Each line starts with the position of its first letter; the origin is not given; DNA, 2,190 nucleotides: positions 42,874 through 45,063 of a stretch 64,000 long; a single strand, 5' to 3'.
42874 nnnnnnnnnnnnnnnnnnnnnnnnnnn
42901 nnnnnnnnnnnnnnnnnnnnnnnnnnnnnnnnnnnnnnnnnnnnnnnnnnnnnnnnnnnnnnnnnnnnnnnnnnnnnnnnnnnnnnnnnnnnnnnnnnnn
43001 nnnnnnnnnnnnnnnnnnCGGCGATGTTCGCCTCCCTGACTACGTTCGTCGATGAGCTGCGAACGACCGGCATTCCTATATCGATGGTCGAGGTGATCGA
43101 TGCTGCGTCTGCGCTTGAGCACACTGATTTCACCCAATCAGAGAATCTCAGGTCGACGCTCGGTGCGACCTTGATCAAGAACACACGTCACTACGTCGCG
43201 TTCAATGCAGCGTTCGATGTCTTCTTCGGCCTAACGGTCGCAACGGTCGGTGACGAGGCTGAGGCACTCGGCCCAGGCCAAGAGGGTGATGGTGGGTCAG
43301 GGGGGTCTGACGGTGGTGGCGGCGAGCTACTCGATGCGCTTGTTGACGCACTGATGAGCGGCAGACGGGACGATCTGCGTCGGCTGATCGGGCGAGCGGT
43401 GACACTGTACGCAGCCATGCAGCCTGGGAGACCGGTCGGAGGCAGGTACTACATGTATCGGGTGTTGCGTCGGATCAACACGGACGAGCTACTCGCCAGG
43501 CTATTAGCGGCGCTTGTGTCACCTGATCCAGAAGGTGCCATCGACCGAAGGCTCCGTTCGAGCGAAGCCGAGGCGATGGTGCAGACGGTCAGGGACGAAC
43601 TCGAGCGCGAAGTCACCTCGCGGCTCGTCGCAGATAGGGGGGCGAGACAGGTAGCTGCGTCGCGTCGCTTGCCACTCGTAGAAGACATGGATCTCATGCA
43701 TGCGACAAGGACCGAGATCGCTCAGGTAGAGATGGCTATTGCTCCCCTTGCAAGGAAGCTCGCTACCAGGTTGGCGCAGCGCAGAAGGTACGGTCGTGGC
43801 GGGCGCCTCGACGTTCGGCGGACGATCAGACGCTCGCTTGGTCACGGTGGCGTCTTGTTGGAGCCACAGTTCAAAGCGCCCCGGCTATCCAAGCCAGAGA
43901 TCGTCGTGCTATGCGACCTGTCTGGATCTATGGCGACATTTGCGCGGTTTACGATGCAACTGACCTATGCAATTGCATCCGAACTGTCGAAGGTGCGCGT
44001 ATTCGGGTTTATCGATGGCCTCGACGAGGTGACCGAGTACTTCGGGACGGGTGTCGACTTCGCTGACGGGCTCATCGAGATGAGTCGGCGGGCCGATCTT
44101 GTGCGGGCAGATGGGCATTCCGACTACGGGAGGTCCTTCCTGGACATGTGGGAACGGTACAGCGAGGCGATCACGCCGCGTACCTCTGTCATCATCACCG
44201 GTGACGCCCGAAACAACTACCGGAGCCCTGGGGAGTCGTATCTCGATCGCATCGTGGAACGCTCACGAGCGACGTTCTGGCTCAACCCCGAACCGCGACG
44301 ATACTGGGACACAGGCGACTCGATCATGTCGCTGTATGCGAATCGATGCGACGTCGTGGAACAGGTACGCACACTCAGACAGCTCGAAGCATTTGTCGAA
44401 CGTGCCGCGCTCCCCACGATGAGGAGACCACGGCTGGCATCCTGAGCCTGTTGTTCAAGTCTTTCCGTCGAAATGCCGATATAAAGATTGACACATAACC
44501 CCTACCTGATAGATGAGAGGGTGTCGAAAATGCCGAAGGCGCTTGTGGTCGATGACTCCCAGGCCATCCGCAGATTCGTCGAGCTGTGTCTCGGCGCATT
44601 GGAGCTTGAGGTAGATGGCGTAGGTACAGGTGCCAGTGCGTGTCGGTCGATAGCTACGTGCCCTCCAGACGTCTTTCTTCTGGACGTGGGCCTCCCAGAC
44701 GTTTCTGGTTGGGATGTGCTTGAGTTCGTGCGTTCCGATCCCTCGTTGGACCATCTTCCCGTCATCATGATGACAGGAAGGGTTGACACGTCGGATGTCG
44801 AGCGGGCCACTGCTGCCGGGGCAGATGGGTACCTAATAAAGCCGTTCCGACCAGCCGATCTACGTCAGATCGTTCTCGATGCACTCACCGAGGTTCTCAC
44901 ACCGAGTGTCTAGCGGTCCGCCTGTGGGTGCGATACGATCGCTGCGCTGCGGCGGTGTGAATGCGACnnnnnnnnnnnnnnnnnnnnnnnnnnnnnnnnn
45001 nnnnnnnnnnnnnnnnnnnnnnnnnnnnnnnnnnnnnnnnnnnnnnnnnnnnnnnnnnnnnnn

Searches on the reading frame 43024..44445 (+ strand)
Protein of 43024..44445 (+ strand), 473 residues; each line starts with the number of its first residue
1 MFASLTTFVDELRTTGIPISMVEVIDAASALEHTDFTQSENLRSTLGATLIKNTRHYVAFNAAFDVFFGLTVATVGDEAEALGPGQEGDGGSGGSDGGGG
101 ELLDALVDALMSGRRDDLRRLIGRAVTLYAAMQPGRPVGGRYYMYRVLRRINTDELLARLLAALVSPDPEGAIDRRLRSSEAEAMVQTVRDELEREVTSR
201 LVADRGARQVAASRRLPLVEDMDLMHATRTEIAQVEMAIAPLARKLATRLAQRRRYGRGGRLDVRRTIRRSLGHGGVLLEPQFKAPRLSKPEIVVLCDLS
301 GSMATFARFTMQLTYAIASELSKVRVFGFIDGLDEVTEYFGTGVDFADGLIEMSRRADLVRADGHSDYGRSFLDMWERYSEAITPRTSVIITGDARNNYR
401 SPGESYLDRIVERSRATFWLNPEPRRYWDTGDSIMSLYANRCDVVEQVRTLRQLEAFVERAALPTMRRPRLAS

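Call 3: search_protein_families(library=pfam, proteins=[window:43024-44445:+], max_evalue=0.01)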
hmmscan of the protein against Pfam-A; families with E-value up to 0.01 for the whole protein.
window:43024-44445:+ (473 aa): 1 family
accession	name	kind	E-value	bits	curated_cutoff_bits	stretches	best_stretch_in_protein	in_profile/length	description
PF05762.20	VWA_CoxE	-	3.3e-43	148.1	26.4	1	239-455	5-220/222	VWA domain containing CoxE-like protein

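Call 4: search_protein_families(library=ncbifam, proteins=[window:43024-44445:+], max_evalue=0.01)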
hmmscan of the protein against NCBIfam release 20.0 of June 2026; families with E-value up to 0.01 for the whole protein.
window:43024-44445:+ (473 aa): 1 family
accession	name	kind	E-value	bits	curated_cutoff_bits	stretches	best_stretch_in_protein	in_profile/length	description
NF047783.1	VWA_dom_MadC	equivalog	2e-44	152.3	600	2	159-454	199-486/498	MadC family VWA domain-containing protein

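Call 7: find_homologous_proteins(query=window:43024-44445:+, max_evalue=1e-10)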
Query window:43024-44445:+ (473 aa): 7477 proteins with E <= 1e-10 among 8000 candidates; the best 120 are listed.
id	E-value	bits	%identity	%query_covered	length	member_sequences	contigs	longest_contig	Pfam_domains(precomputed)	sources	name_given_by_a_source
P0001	0.0e+0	1032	100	100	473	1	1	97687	PF05762.21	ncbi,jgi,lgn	-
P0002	1.1e-245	834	80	100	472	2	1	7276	PF05762.21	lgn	-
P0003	5.1e-240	815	79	100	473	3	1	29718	PF05762.21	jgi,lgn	jgi:uncharacterized protein with von Willebrand factor type A (vWA) domain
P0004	6.0e-238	808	78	100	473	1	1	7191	PF05762.21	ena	-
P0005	6.1e-238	808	78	100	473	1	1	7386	PF05762.21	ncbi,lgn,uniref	ncbi:hypothetical protein MNBD_ACTINO01-977 [hydrothermal vent metagenome]|uniref:Cyclic nucleotide-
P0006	1.0e-236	804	78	100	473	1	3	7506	PF05762.21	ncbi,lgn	-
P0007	1.3e-236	804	79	100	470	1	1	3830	PF05762.21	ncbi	-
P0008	1.9e-236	803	78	100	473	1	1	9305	PF05762.21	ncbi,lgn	-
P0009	7.5e-233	791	79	97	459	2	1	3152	PF05762.21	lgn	-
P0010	9.0e-232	788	78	97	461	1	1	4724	PF05762.21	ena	-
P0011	2.4e-230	783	80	97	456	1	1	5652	PF05762.21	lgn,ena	-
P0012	2.3e-229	780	75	100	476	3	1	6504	PF05762.21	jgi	jgi:uncharacterized protein with von Willebrand factor type A (vWA) domain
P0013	5.5e-229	779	75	100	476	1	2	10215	PF05762.21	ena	-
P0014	6.2e-229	778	76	100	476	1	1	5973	PF05762.21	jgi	jgi:uncharacterized protein with von Willebrand factor type A (vWA) domain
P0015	2.1e-228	777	75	99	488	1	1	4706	PF05762.21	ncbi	ncbi:MAG: VWA domain-containing protein [Actinomycetota bacterium]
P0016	2.4e-228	777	77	99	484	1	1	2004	PF05762.21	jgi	-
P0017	5.0e-228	775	75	100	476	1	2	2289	PF05762.21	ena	-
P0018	5.6e-228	775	75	99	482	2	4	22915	PF05762.21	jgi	jgi:uncharacterized protein with von Willebrand factor type A (vWA) domain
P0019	9.2e-228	775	76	99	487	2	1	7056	PF05762.21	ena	-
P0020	2.5e-227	773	75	100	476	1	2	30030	PF05762.21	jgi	jgi:uncharacterized protein with von Willebrand factor type A (vWA) domain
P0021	9.8e-227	771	75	99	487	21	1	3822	PF05762.21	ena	-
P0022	1.0e-226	771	75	100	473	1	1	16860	PF05762.21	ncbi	-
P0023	3.7e-226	769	77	96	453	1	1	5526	PF05762.21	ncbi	-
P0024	4.7e-226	769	74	100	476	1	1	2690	PF05762.21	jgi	jgi:uncharacterized protein with von Willebrand factor type A (vWA) domain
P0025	1.2e-225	768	74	100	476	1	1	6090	PF05762.21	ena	-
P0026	1.6e-225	767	77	96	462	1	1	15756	PF05762.21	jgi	jgi:uncharacterized protein with von Willebrand factor type A (vWA) domain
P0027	1.7e-225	767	75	99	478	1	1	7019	PF05762.21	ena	-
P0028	2.3e-223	760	75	100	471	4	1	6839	PF05762.21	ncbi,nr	ncbi:MAG: VWA domain-containing protein [Acidimicrobiia bacterium]|nr:MAG: VWA domain-containing pro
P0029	2.9e-222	756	76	95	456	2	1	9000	PF05762.21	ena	-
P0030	8.2e-221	752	74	99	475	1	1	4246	PF05762.21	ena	-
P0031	9.0e-221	752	75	97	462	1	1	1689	PF05762.21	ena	-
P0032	6.4e-219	745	75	96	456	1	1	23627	PF05762.21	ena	-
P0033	4.7e-218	743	74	100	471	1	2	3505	PF05762.21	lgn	-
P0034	1.6e-217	741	75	96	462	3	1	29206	PF05762.21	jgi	jgi:uncharacterized protein with von Willebrand factor type A (vWA) domain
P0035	2.2e-217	740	74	100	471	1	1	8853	PF05762.21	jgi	-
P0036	3.0e-214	730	70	100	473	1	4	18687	PF05762.21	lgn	-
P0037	5.0e-214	729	70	99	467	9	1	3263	PF05762.21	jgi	jgi:uncharacterized protein with von Willebrand factor type A (vWA) domain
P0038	9.8e-214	728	69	100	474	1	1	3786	PF05762.21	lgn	-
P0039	4.0e-213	726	70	100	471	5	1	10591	PF05762.21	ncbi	-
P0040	4.0e-212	723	69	100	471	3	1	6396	PF05762.21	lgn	-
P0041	3.4e-211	720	70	100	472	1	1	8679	PF05762.21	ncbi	-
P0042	5.3e-211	719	70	100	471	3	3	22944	PF05762.21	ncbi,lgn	ncbi:MAG: VWA domain-containing protein [Acidimicrobiia bacterium]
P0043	1.7e-210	718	70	100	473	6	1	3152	PF05762.21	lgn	-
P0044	1.9e-210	718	67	100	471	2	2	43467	PF05762.21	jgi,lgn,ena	-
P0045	4.0e-210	716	69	100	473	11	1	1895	PF05762.21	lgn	-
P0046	4.8e-210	716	69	100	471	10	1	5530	PF05762.21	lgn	-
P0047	1.3e-209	715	69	100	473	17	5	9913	PF05762.21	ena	-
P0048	1.4e-209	715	68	100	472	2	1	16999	PF05762.21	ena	-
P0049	1.4e-209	715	68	100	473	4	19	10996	PF05762.21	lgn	-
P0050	1.5e-209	715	69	100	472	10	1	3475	PF05762.21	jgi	jgi:hypothetical protein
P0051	2.2e-209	714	69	100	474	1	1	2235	PF05762.21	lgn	-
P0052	3.0e-209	714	68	100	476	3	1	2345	PF05762.21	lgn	-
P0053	3.5e-209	713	69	100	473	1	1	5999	PF05762.21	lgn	-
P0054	3.7e-209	713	69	99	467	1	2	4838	PF05762.21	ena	-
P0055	6.5e-209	712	68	100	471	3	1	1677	PF05762.21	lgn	-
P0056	1.7e-208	711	68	99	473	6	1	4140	PF05762.21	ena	-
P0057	2.1e-208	711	68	100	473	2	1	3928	PF05762.21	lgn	-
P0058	2.1e-207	707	69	100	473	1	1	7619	PF05762.21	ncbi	-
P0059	5.1e-207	706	68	100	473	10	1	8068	PF05762.21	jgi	jgi:uncharacterized protein with von Willebrand factor type A (vWA) domain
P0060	6.8e-207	706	69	99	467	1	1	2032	PF05762.21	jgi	jgi:uncharacterized protein with von Willebrand factor type A (vWA) domain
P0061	7.2e-207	706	68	100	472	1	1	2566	PF05762.21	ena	-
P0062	8.3e-207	706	70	100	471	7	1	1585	PF05762.21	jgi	jgi:uncharacterized protein with von Willebrand factor type A (vWA) domain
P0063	9.5e-207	705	67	100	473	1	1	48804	PF05762.21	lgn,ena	-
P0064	1.6e-206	705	69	100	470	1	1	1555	PF05762.21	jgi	jgi:uncharacterized protein with von Willebrand factor type A (vWA) domain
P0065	4.2e-206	703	69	99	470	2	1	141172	PF05762.21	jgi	-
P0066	1.6e-205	701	68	99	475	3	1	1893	PF05762.21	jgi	jgi:uncharacterized protein with von Willebrand factor type A (vWA) domain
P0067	1.8e-205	701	68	100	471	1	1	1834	PF05762.21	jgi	-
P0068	2.0e-205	701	69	99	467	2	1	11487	PF05762.21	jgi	jgi:uncharacterized protein with von Willebrand factor type A (vWA) domain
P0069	3.5e-205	700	69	100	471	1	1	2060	PF05762.21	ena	-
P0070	3.5e-205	700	69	99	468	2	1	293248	PF05762.21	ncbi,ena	-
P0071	3.7e-205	700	68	100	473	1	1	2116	PF05762.21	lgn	-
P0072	4.4e-205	700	68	100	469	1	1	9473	PF05762.21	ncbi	ncbi:MAG: vWA domain-containing protein [Acidimicrobiia bacterium]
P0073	5.3e-205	700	68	100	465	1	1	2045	PF05762.21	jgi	-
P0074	7.8e-205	699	73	96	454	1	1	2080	PF05762.21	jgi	jgi:uncharacterized protein with von Willebrand factor type A (vWA) domain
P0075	1.0e-204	699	69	99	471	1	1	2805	PF05762.21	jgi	jgi:uncharacterized protein with von Willebrand factor type A (vWA) domain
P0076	1.0e-204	699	68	99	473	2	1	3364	PF05762.21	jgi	jgi:uncharacterized protein with von Willebrand factor type A (vWA) domain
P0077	1.2e-204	698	70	99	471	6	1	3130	PF05762.21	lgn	-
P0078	1.7e-204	698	68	100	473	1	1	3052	PF05762.21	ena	-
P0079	1.8e-204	698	68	100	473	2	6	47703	PF05762.21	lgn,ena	-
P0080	4.3e-204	697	68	100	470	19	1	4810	PF05762.21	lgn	-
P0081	5.3e-204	696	70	99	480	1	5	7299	PF05762.21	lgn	-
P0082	6.9e-204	696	68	100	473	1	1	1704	PF05762.21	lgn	-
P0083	1.4e-203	695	69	100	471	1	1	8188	PF05762.21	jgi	jgi:uncharacterized protein with von Willebrand factor type A (vWA) domain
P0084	2.3e-203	694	69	98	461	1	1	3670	PF05762.21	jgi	jgi:hypothetical protein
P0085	3.0e-203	694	68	100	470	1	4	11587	PF05762.21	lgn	-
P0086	3.1e-203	694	69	99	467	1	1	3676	PF05762.21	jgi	jgi:uncharacterized protein with von Willebrand factor type A (vWA) domain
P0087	3.4e-203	694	68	100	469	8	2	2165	PF05762.21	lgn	-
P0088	5.8e-203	693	68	100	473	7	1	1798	PF05762.21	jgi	jgi:hypothetical protein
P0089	7.1e-203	693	68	100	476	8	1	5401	PF05762.21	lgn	-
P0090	1.3e-202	692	68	99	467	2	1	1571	PF05762.21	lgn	-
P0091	2.2e-202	691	68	99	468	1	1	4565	PF05762.21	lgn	-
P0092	3.1e-202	690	82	79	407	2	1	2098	PF05762.21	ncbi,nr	ncbi:MAG: VWA domain-containing protein, partial [Actinomycetia bacterium]|nr:VWA domain-containing 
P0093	1.9e-201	688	68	100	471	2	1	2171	PF05762.21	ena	-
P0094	2.7e-201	687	67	100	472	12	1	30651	PF05762.21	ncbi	-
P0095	2.3e-200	684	65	100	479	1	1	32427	PF05762.21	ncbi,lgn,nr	ncbi:MAG: VWA domain-containing protein [Acidimicrobiia bacterium]|nr:MAG: VWA domain-containing pro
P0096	1.8e-199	681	69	99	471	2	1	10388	PF05762.21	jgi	jgi:uncharacterized protein with von Willebrand factor type A (vWA) domain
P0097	1.9e-199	681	67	100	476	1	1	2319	PF05762.21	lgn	-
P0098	2.5e-199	681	86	77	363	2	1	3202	PF05762.21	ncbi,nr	ncbi:MAG: VWA domain-containing protein [Proteobacteria bacterium]|nr:VWA domain-containing protein 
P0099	5.4e-199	680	67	100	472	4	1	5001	PF05762.21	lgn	-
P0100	2.8e-198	677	66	100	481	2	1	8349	PF05762.21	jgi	-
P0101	5.0e-198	677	67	99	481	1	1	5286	PF05762.21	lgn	-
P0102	1.1e-195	669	66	99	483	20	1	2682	PF05762.21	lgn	-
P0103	3.0e-195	667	65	100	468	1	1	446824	PF05762.21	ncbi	ncbi:MAG: VWA domain-containing protein [Acidimicrobiia bacterium]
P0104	1.0e-194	666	67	100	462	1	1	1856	PF05762.21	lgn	-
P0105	3.7e-192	657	66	99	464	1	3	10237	PF05762.21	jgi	jgi:uncharacterized protein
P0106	4.2e-192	657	65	99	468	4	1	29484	PF05762.21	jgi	jgi:hypothetical protein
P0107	9.5e-192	656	66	99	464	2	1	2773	PF05762.21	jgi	jgi:uncharacterized protein with von Willebrand factor type A (vWA) domain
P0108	1.4e-191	655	66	99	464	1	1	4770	PF05762.21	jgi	jgi:uncharacterized protein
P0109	1.0e-190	653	65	100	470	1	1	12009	PF05762.21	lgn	-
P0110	2.3e-190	651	64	100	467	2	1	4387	PF05762.21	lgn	-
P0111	2.9e-190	651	66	100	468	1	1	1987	PF05762.21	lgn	-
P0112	8.8e-190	649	64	100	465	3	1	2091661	PF05762.21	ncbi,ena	-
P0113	1.2e-189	649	66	97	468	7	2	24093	PF05762.21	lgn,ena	-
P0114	1.7e-189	649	64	99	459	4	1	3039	PF05762.21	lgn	-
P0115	2.8e-189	648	65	98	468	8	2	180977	PF05762.21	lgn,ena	-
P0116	3.2e-189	648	65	99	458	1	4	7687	PF05762.21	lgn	-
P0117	2.0e-188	645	64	98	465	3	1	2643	PF05762.21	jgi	jgi:uncharacterized protein with von Willebrand factor type A (vWA) domain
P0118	2.7e-188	645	64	99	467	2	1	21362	PF05762.21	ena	-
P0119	3.1e-188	644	65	100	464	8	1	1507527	PF05762.21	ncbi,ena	-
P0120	8.1e-188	643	64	99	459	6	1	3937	PF05762.21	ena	-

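Call 10: find_related_loci(query=window:43024-44445:+, collection=genome_contigs, flank=8000)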
Query window:43024-44445:+ (473 aa) in genome_contigs; peptide patterns used: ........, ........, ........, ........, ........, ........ (x = any residue, [..] = any of these).
232 stretches matched a pattern; 168 encode a relative of the query (tblastn E <= 1e-3); the best 80 are kept; 80 distinct loci.
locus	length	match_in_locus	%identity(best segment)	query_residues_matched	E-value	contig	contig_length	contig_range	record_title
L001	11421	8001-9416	81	1-473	0e+0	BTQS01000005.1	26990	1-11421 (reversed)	MAG: Acidimicrobiia bacterium BMS9Abin20 DNA, NODE_413_length_26990, whole genome shotgun sequence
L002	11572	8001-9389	78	1-466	0e+0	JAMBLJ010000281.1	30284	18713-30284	MAG: Actinomycetes bacterium isolate H2.bin.90 k83_2941865, whole genome shotgun sequence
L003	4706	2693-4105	75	1-467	0e+0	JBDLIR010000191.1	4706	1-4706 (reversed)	MAG: Actinomycetota bacterium isolate MAG044 MAG044_191, whole genome shotgun sequence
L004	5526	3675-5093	77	1-473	0e+0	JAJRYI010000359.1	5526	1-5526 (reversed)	MAG: Actinomycetes bacterium isolate Dive96_bin3.271 k141_2684446, whole genome shotgun sequence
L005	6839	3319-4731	75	1-473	0e+0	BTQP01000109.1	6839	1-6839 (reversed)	MAG: Acidimicrobiia bacterium BMS9Abin17 DNA, NODE_4297_length_6839, whole genome shotgun sequence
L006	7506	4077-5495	78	1-473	0e+0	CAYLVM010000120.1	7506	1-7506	MAG TPA_asm: uncultured Acidimicrobiaceae bacterium isolate SRP128015_co1_239 genome assembly, contig: NODE_16915_length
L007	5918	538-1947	69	2-473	0e+0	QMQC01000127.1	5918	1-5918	MAG: Actinobacteria bacterium isolate B3_G11 B3_Guay11_scaffold_03483, whole genome shotgun sequence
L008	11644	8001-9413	70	1-473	0e+0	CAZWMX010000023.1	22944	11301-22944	MAG TPA_asm: uncultured Acidimicrobiaceae bacterium isolate binchicken_co159_48 genome assembly, contig: NODE_668_length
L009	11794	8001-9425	67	1-473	0e+0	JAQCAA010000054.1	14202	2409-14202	MAG: Actinomycetota bacterium isolate casp150-mb.86 NODE_11016_length_14202_cov_0.067574, whole genome shotgun sequence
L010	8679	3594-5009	70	1-473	0e+0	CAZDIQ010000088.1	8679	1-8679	MAG TPA_asm: uncultured Acidimicrobiaceae bacterium isolate SRP344714_co2_149 genome assembly, contig: NODE_21514_length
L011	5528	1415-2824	69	2-473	0e+0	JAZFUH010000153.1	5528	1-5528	MAG: Acidimicrobiia bacterium isolate BS2bin.53 BS2bin.53_153, whole genome shotgun sequence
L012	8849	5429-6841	70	1-473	0e+0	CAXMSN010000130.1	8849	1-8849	MAG: uncultured Kiloniellales bacterium isolate 07C-BC-St07_bin.9.orig genome assembly, contig: k141_3320340, whole geno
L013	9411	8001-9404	67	4-473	0e+0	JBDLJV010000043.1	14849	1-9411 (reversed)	MAG: Actinomycetota bacterium isolate MAG111 MAG111_43, whole genome shotgun sequence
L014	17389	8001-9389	69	1-468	0e+0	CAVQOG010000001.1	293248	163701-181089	MAG: uncultured Acidimicrobiia bacterium isolate MFD09964.bin.1.292 genome assembly, contig: contig_11609, whole genome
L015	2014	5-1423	68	1-473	0e+0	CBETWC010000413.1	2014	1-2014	MAG TPA_asm: uncultured bacterium isolate SRR13515399_metabat2_5 genome assembly, contig: ERZ25074858.5304, whole genome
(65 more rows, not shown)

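Call 54: search_protein_families(library=padloc, proteins=[window:43024-44445:+], max_evalue=0.001)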
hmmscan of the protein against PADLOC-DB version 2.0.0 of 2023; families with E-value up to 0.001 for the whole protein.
window:43024-44445:+ (473 aa): 0 families

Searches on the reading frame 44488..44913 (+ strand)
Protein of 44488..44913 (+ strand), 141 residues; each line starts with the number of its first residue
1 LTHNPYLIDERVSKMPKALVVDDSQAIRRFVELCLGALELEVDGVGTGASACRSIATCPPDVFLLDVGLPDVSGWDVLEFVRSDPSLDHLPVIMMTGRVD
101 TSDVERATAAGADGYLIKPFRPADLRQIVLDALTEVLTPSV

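Call 3: search_protein_families(library=pfam, proteins=[window:44488-44913:+], max_evalue=0.01)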
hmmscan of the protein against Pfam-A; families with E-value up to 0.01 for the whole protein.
window:44488-44913:+ (141 aa): 1 family
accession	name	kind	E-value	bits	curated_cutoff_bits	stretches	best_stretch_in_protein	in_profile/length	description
PF00072.30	Response_reg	-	1.7e-23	83.3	30.2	1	19-129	2-110/111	Response regulator receiver domain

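Call 4: search_protein_families(library=ncbifam, proteins=[window:44488-44913:+], max_evalue=0.01)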
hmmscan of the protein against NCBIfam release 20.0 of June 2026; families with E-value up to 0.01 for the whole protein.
window:44488-44913:+ (141 aa): 90 families (the best 25 are shown)
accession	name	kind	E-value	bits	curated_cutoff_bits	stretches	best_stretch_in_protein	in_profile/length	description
NF040689.1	MtrAB_MtrA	equivalog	6e-21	74.8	300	1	19-125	2-105/219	MtrAB system response regulator MtrA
TIGR02154.1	PhoB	equivalog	3.5e-20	72.3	296.2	1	17-126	4-113/226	phosphate regulon transcriptional regulator PhoB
NF041866.1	EpsW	equivalog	6.8e-19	67.8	200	1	15-134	5-126/131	exopolysaccharide biosynthesis response regulator EpsW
NF041733.1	resp_reg_CseB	equivalog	2e-17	63.3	350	1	18-125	3-107/228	two-component system response regulator CseB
NF008296.0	PRK11083.1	equivalog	1.9e-16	60.2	273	1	15-127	3-112/228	two-component system response regulator CreB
NF007135.0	PRK09581.1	equivalog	2.2e-16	59.7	474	1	17-124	4-111/457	PleD family two-component system response regulator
NF041946.1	LuxO_transreg_Vib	equivalog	2.3e-16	59.7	800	1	21-134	2-113/463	quorum-sensing sigma-54 dependent transcriptional regulator LuxO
NF045944.1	ResRegRpaBCyano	equivalog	4e-16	59.1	330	1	19-128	1-107/229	response regulator transcription factor RpaB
NF033117.2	vanR_ACDEGLN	exception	5.9e-16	58.7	350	1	19-126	2-106/226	VanR-ABDEGLN family response regulator transcription factor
TIGR01818.1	ntrC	equivalog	1.3e-15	57.2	558.6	1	19-135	2-116/463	nitrogen regulation protein NR(I)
NF007820.0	PRK10529.1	equivalog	1.6e-15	57.1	325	1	17-129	3-112/225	two-component system response regulator KdpE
NF007901.0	PRK10610.1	equivalog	3.5e-15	56.3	189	1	15-127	5-118/129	chemotaxis response regulator CheY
NF008469.0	PRK11361.1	equivalog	1.1e-14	54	714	1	17-133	6-120/461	acetoacetate metabolism transcriptional regulator AtoC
TIGR01387.1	cztR_silR_copR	subfamily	9.3e-14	51.6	279.2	1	19-126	2-107/218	heavy metal response regulator transcription factor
NF007928.2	PRK10643.1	equivalog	9.7e-14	51.5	330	1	17-126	2-109/216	two-component system response regulator PmrA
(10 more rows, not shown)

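Call 54: search_protein_families(library=padloc, proteins=[window:44488-44913:+], max_evalue=0.001)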
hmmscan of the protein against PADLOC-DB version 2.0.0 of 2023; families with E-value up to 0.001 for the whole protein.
window:44488-44913:+ (141 aa): 0 families
